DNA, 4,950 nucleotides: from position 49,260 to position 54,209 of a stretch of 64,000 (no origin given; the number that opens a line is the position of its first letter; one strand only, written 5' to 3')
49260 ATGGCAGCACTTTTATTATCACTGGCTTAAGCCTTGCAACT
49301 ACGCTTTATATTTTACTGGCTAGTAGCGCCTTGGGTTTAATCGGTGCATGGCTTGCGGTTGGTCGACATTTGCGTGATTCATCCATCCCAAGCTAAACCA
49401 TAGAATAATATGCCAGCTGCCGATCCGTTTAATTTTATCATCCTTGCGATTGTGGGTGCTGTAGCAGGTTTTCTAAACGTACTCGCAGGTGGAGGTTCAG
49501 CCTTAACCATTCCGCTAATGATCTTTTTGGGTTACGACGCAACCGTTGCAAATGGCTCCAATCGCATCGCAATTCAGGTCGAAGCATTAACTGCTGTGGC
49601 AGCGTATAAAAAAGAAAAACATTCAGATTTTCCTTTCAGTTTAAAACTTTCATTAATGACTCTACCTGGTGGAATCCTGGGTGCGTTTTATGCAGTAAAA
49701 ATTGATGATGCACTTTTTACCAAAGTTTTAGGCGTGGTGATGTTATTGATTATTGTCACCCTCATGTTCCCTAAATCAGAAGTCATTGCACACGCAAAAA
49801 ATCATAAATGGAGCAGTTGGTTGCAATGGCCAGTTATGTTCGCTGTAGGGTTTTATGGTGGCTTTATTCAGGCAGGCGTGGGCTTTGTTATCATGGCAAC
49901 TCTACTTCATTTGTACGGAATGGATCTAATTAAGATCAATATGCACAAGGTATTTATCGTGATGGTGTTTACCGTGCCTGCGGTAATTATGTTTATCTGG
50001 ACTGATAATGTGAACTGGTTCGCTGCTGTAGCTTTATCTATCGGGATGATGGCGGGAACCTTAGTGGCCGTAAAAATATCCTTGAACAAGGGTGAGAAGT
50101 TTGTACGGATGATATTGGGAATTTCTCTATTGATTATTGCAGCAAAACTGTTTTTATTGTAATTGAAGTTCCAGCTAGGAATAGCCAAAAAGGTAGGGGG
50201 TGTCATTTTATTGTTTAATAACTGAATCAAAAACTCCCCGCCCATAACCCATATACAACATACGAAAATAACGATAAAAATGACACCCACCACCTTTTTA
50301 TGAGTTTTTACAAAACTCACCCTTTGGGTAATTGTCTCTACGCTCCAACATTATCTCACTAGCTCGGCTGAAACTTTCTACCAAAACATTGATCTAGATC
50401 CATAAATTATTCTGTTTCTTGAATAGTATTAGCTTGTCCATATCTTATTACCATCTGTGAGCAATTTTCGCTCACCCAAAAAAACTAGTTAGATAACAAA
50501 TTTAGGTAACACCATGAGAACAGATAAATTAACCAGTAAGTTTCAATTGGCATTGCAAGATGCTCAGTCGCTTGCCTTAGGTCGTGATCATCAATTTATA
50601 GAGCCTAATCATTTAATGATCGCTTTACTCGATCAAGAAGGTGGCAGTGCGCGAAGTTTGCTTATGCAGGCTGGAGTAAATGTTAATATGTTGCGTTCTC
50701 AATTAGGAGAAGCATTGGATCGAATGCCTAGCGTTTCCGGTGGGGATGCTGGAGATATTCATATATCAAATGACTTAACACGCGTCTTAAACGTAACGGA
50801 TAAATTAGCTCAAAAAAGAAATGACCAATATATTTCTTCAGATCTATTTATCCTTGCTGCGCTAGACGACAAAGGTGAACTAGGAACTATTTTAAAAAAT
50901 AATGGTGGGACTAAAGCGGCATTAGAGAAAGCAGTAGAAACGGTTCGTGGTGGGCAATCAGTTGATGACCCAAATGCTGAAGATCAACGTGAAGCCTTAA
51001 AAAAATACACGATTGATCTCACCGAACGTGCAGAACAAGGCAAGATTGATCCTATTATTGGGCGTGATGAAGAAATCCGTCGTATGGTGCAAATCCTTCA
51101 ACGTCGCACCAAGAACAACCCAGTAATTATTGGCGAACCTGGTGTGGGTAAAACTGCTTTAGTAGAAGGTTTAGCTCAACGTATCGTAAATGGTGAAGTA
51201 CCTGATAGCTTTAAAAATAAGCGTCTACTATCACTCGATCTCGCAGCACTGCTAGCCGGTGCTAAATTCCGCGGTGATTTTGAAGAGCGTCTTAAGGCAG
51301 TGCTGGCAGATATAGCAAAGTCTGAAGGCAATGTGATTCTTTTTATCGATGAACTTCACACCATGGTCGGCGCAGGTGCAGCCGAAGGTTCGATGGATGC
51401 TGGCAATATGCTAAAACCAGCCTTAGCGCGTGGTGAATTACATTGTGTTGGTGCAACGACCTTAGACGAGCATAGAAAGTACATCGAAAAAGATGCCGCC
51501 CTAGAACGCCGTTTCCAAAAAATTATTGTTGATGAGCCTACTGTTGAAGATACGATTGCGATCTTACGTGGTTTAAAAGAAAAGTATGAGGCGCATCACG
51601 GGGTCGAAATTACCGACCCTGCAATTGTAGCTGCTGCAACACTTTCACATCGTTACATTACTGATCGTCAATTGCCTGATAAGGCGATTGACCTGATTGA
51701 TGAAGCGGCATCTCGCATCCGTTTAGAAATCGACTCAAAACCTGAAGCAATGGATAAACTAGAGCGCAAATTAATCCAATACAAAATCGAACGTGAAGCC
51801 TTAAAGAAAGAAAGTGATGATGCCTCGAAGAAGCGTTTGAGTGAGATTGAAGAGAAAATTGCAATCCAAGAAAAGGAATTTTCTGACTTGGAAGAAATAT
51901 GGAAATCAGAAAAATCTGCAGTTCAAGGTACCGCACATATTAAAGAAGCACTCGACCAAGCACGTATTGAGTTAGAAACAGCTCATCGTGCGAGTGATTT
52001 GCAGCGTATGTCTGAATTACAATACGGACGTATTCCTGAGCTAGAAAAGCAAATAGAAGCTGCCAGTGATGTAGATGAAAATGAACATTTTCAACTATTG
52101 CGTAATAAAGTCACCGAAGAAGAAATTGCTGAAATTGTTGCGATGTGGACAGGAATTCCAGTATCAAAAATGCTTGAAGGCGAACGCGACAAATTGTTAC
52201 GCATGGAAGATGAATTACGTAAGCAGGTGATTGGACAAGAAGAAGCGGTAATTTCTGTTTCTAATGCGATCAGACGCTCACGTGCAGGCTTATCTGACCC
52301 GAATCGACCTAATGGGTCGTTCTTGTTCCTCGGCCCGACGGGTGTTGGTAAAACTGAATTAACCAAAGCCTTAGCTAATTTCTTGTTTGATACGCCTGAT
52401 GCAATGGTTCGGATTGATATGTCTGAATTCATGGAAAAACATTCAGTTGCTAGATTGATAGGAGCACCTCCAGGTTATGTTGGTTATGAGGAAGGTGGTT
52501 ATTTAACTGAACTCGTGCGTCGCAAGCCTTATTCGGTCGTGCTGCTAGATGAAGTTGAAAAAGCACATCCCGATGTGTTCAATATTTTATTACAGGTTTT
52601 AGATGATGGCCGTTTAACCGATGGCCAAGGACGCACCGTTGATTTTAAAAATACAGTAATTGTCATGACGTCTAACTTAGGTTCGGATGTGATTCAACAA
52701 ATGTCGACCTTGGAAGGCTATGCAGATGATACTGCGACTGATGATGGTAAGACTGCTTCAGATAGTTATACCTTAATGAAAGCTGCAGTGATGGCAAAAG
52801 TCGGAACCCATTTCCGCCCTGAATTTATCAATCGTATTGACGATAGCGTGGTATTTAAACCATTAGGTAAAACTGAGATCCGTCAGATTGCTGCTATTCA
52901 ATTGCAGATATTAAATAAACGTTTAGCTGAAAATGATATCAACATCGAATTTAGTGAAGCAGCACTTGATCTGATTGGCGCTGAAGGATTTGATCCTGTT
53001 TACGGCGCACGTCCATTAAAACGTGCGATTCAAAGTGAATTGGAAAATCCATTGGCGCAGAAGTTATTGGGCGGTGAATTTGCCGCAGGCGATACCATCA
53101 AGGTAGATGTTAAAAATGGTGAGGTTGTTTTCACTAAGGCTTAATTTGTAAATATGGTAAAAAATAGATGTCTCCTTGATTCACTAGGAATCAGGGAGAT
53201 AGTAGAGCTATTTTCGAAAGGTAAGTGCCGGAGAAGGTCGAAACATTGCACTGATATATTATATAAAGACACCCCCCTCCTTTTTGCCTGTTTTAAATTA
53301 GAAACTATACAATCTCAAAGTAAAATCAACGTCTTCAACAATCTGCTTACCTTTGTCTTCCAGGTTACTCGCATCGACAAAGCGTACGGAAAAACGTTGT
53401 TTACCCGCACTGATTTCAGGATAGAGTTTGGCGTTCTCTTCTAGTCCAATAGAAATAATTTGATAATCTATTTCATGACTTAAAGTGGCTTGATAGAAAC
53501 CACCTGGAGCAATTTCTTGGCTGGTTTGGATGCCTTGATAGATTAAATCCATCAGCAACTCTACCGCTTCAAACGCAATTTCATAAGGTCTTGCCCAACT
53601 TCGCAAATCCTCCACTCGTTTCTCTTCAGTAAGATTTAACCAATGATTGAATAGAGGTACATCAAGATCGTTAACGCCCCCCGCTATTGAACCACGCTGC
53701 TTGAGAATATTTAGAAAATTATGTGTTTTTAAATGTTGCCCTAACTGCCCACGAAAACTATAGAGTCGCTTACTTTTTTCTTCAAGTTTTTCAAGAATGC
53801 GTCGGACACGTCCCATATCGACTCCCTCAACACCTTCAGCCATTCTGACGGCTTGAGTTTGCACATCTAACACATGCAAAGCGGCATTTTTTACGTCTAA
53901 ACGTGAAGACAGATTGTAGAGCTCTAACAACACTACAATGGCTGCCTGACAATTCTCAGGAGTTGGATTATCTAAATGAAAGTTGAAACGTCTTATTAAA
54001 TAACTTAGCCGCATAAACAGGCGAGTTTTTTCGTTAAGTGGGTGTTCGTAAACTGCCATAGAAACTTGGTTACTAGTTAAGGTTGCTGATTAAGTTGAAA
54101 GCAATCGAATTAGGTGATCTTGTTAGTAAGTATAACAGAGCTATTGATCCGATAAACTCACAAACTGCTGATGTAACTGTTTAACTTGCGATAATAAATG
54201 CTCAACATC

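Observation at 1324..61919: Dispersed, strictly intergenic, strand-specific C-rich repeat family marking gene 3' ends (15 clear + 3 degenerate copies in 64 kb)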

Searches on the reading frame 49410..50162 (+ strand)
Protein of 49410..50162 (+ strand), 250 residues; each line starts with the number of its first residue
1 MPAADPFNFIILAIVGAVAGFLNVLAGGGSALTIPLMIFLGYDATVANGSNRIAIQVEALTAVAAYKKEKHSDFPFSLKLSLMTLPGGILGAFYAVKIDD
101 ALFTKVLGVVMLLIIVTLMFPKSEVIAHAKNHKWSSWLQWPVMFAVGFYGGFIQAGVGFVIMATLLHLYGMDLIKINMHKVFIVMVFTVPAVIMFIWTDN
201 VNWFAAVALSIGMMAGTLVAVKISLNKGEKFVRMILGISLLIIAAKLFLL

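Call 56: search_protein_families(library=pfam, proteins=[window:49410-50162:+], max_evalue=0.001)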
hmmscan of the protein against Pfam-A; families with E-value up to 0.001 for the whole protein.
window:49410-50162:+ (250 aa): 1 family
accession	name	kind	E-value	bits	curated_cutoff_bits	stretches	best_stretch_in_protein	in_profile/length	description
PF01925.25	TauE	-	8.8e-44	150.4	32.6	1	12-247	1-237/237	Sulfite exporter TauE/SafE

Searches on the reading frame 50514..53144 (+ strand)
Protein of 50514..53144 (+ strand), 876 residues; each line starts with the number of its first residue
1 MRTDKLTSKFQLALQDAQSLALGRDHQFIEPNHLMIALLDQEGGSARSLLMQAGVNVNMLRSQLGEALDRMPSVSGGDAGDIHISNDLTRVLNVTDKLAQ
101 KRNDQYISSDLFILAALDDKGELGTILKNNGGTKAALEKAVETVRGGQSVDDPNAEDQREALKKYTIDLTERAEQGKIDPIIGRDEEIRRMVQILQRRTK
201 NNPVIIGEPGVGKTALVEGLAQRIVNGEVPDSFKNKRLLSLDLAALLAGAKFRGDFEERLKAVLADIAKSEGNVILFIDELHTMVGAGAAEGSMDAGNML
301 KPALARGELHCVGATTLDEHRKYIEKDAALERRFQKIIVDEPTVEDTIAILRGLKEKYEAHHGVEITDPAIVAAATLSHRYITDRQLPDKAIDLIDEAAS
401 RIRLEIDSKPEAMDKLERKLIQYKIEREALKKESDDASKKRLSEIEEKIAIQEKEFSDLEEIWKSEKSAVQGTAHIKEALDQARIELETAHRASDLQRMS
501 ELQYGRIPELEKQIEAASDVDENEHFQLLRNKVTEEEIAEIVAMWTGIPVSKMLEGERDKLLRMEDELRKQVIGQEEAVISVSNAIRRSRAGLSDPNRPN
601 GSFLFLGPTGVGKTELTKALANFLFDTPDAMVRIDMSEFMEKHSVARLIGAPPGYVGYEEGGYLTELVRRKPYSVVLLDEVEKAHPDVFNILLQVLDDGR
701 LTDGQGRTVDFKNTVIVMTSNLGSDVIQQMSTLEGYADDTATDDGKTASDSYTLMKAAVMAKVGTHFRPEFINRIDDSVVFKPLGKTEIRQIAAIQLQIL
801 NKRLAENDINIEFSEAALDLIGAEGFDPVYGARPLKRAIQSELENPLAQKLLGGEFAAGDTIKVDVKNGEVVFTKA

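Call 6: find_encoding_contigs(protein=window:50514-53144:+, flank=10000, max_places=6)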
Protein window:50514-53144:+ (876 aa): 2 contigs read that carry it; 2 places shown.
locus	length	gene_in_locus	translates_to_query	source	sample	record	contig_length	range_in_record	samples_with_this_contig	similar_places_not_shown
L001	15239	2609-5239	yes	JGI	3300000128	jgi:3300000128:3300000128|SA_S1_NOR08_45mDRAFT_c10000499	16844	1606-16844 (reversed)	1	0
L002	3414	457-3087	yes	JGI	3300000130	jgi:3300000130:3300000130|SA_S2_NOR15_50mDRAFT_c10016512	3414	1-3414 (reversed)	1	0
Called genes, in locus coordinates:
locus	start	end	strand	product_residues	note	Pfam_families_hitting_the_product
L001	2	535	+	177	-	?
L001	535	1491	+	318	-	PF18075:FtsX_ECD, PF02687:FtsX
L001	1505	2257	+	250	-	-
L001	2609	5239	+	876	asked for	PF02861:Clp_N, PF13191:AAA_16, PF23569:NBD_SMAX1, PF00004:AAA, PF17871:AAA_lid_9, PF00004:AAA, PF07724:AAA_2, PF07728:AAA_5, +7 more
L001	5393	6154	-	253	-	PF07072:ZapD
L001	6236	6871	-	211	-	PF01121:CoaE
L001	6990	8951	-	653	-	PF16177:ACAS_N (weak), PF00501:AMP-binding, PF13193:AMP-binding_C (weak)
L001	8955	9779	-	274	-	PF05853:BKACE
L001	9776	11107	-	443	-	PF00202:Aminotran_3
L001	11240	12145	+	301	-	-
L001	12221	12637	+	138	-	PF04828:GFA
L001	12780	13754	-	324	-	PF02649:GCHY-1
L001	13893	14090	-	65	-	-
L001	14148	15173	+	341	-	PF00493:MCM (weak), PF20030:bpMoxR, PF07726:AAA_3, PF07728:AAA_5, PF17863:AAA_lid_2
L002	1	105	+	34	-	?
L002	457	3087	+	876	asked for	PF02861:Clp_N, PF13191:AAA_16, PF23569:NBD_SMAX1, PF00004:AAA, PF17871:AAA_lid_9, PF00004:AAA, PF07724:AAA_2, PF07728:AAA_5, +7 more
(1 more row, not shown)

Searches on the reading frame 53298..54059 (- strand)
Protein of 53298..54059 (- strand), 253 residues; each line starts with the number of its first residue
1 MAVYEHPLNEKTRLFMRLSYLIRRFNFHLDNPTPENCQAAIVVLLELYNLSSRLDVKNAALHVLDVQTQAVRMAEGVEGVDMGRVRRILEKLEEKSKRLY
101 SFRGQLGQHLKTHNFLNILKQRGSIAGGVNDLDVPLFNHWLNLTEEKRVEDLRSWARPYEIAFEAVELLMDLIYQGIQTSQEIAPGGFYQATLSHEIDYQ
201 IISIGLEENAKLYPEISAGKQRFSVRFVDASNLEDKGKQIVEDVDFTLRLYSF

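Call 58: find_homologous_proteins(query=window:53298-54059:-, max_evalue=1e-15)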
Query window:53298-54059:- (253 aa): 169 proteins with E <= 1e-15 among 549 candidates; the best 120 are listed.
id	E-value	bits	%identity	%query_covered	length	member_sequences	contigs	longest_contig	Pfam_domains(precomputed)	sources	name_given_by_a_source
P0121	9.7e-153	525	94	100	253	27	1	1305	PF07072.17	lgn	-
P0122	2.3e-151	520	92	100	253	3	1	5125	PF07072.17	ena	-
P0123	2.3e-150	517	91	100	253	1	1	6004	PF07072.17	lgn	-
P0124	7.2e-149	512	91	100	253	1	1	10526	PF07072.17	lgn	-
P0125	8.4e-148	509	90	99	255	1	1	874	PF07072.17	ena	-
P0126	8.8e-148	509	89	100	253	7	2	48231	PF07072.17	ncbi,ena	-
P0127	3.0e-147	507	89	100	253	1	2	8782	PF07072.17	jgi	-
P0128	8.3e-145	499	88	100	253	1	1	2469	PF07072.17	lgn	-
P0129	5.6e-144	496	87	100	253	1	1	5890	PF07072.17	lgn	-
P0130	4.1e-143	493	87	100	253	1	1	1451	PF07072.17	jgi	-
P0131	6.6e-142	489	86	100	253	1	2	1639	PF07072.17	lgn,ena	-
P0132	6.1e-137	473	88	94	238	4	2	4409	PF07072.17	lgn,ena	-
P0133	1.7e-135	468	88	94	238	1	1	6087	PF07072.17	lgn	-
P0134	1.0e-134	466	82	100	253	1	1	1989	PF07072.17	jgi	-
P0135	2.3e-134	465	83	100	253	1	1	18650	PF07072.17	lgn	-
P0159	5.9e-122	424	76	100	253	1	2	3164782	PF07072.17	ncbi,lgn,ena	ncbi:MAG: cell division protein ZapD [Cocleimonas sp.]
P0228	5.5e-91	323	58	100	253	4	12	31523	PF07072.17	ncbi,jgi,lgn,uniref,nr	ncbi:cell division protein ZapD [Leucothrix pacifica]|uniref:Cell division protein ZapD n=1 Tax=Leuc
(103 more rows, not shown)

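Call 59: find_encoding_contigs(protein=P0126, flank=10000, max_places=1)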
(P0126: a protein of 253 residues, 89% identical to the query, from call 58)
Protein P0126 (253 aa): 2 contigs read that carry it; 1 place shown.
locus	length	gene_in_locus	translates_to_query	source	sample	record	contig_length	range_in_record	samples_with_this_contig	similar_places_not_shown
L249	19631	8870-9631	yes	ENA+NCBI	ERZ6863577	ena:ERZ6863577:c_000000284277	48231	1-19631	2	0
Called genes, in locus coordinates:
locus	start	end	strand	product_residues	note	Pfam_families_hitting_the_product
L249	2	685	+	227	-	?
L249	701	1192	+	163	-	-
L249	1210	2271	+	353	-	PF01212:Beta_elim_lyase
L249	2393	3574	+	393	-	PF01321:Creatinase_N, PF00557:Peptidase_M24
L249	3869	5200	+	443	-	PF00202:Aminotran_3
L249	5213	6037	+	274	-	PF05853:BKACE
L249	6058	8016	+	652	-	PF16177:ACAS_N, PF00501:AMP-binding, PF13193:AMP-binding_C (weak)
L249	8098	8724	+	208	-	PF01121:CoaE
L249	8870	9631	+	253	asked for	PF07072:ZapD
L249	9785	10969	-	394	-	PF02881:SRP54_N, PF06414:Zeta_toxin (weak), PF00448:SRP54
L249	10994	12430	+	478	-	PF00675:Peptidase_M16, PF05193:Peptidase_M16_C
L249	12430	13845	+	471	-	PF00675:Peptidase_M16, PF05193:Peptidase_M16_C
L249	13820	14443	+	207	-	PF03602:Cons_hypoth95, PF05175:MTS (weak), PF02086:MethyltransfD12 (faint)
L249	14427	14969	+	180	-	-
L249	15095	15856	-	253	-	PF00175:NAD_binding_1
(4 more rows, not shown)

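Call 60: find_encoding_contigs(protein=P0228, flank=10000, max_places=1)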
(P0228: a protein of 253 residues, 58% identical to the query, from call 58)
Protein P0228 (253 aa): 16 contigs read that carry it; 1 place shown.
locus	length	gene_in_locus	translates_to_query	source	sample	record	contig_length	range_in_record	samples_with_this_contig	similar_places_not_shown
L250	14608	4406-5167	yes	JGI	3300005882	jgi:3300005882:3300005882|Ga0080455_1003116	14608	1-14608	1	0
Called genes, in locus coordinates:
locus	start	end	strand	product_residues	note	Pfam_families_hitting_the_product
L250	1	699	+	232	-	?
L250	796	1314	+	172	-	PF01842:ACT (faint), PF13291:ACT_4 (faint), PF13740:ACT_6 (weak)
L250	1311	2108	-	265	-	PF05721:PhyH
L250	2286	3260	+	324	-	PF02649:GCHY-1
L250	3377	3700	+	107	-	PF11015:DUF2853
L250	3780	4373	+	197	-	PF01121:CoaE, PF13238:AAA_18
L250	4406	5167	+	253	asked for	PF07072:ZapD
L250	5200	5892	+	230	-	PF09929:DUF2161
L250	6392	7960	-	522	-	PF00005:ABC_tran, PF02463:SMC_N (faint), PF00005:ABC_tran, PF13304:AAA_21 (weak)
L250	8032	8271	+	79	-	-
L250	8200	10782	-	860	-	PF02861:Clp_N, PF23569:NBD_SMAX1 (weak), PF00004:AAA, PF17871:AAA_lid_9, PF00004:AAA, PF07724:AAA_2, PF07728:AAA_5, PF10431:ClpB_D2-small, +8 more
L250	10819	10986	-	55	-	-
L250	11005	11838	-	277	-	PF19040:SGNH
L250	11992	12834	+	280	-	PF00561:Abhydrolase_1, PF12146:Hydrolase_4 (weak), PF12697:Abhydrolase_6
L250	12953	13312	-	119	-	PF25212:HVO_A0114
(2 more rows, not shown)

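Call 61: find_encoding_contigs(protein=P0159, flank=10000, max_places=1)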
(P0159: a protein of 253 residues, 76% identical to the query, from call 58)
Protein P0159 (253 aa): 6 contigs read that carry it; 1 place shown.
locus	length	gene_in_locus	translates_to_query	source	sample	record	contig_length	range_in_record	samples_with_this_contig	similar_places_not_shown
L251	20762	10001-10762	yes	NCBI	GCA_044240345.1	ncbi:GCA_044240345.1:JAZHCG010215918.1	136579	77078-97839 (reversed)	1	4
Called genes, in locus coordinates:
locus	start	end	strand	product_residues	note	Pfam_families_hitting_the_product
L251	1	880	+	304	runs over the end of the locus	PF11356:T2SSC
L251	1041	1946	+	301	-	PF02424:ApbE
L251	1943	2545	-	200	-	PF03602:Cons_hypoth95, PF05175:MTS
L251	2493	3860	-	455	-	PF00675:Peptidase_M16, PF05193:Peptidase_M16_C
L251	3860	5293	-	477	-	PF00675:Peptidase_M16, PF05193:Peptidase_M16_C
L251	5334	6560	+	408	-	PF02881:SRP54_N, PF13401:AAA_22 (faint), PF00448:SRP54, PF06414:Zeta_toxin (weak)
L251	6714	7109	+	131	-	PF05598:DUF772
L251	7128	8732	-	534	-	PF12895:ANAPC3 (faint), PF13428:TPR_14 (faint), PF00515:TPR_1 (faint), PF07719:TPR_2 (faint), PF13432:TPR_16 (faint), PF14559:TPR_19 (faint)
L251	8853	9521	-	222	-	PF02163:Peptidase_M50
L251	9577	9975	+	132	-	-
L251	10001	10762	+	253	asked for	PF07072:ZapD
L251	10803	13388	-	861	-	PF02861:Clp_N, PF23569:NBD_SMAX1, PF00004:AAA, PF17871:AAA_lid_9, PF00004:AAA, PF07724:AAA_2, PF07728:AAA_5, PF10431:ClpB_D2-small, +9 more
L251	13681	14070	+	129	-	-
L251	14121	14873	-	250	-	PF01925:TauE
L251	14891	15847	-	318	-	PF18075:FtsX_ECD, PF02687:FtsX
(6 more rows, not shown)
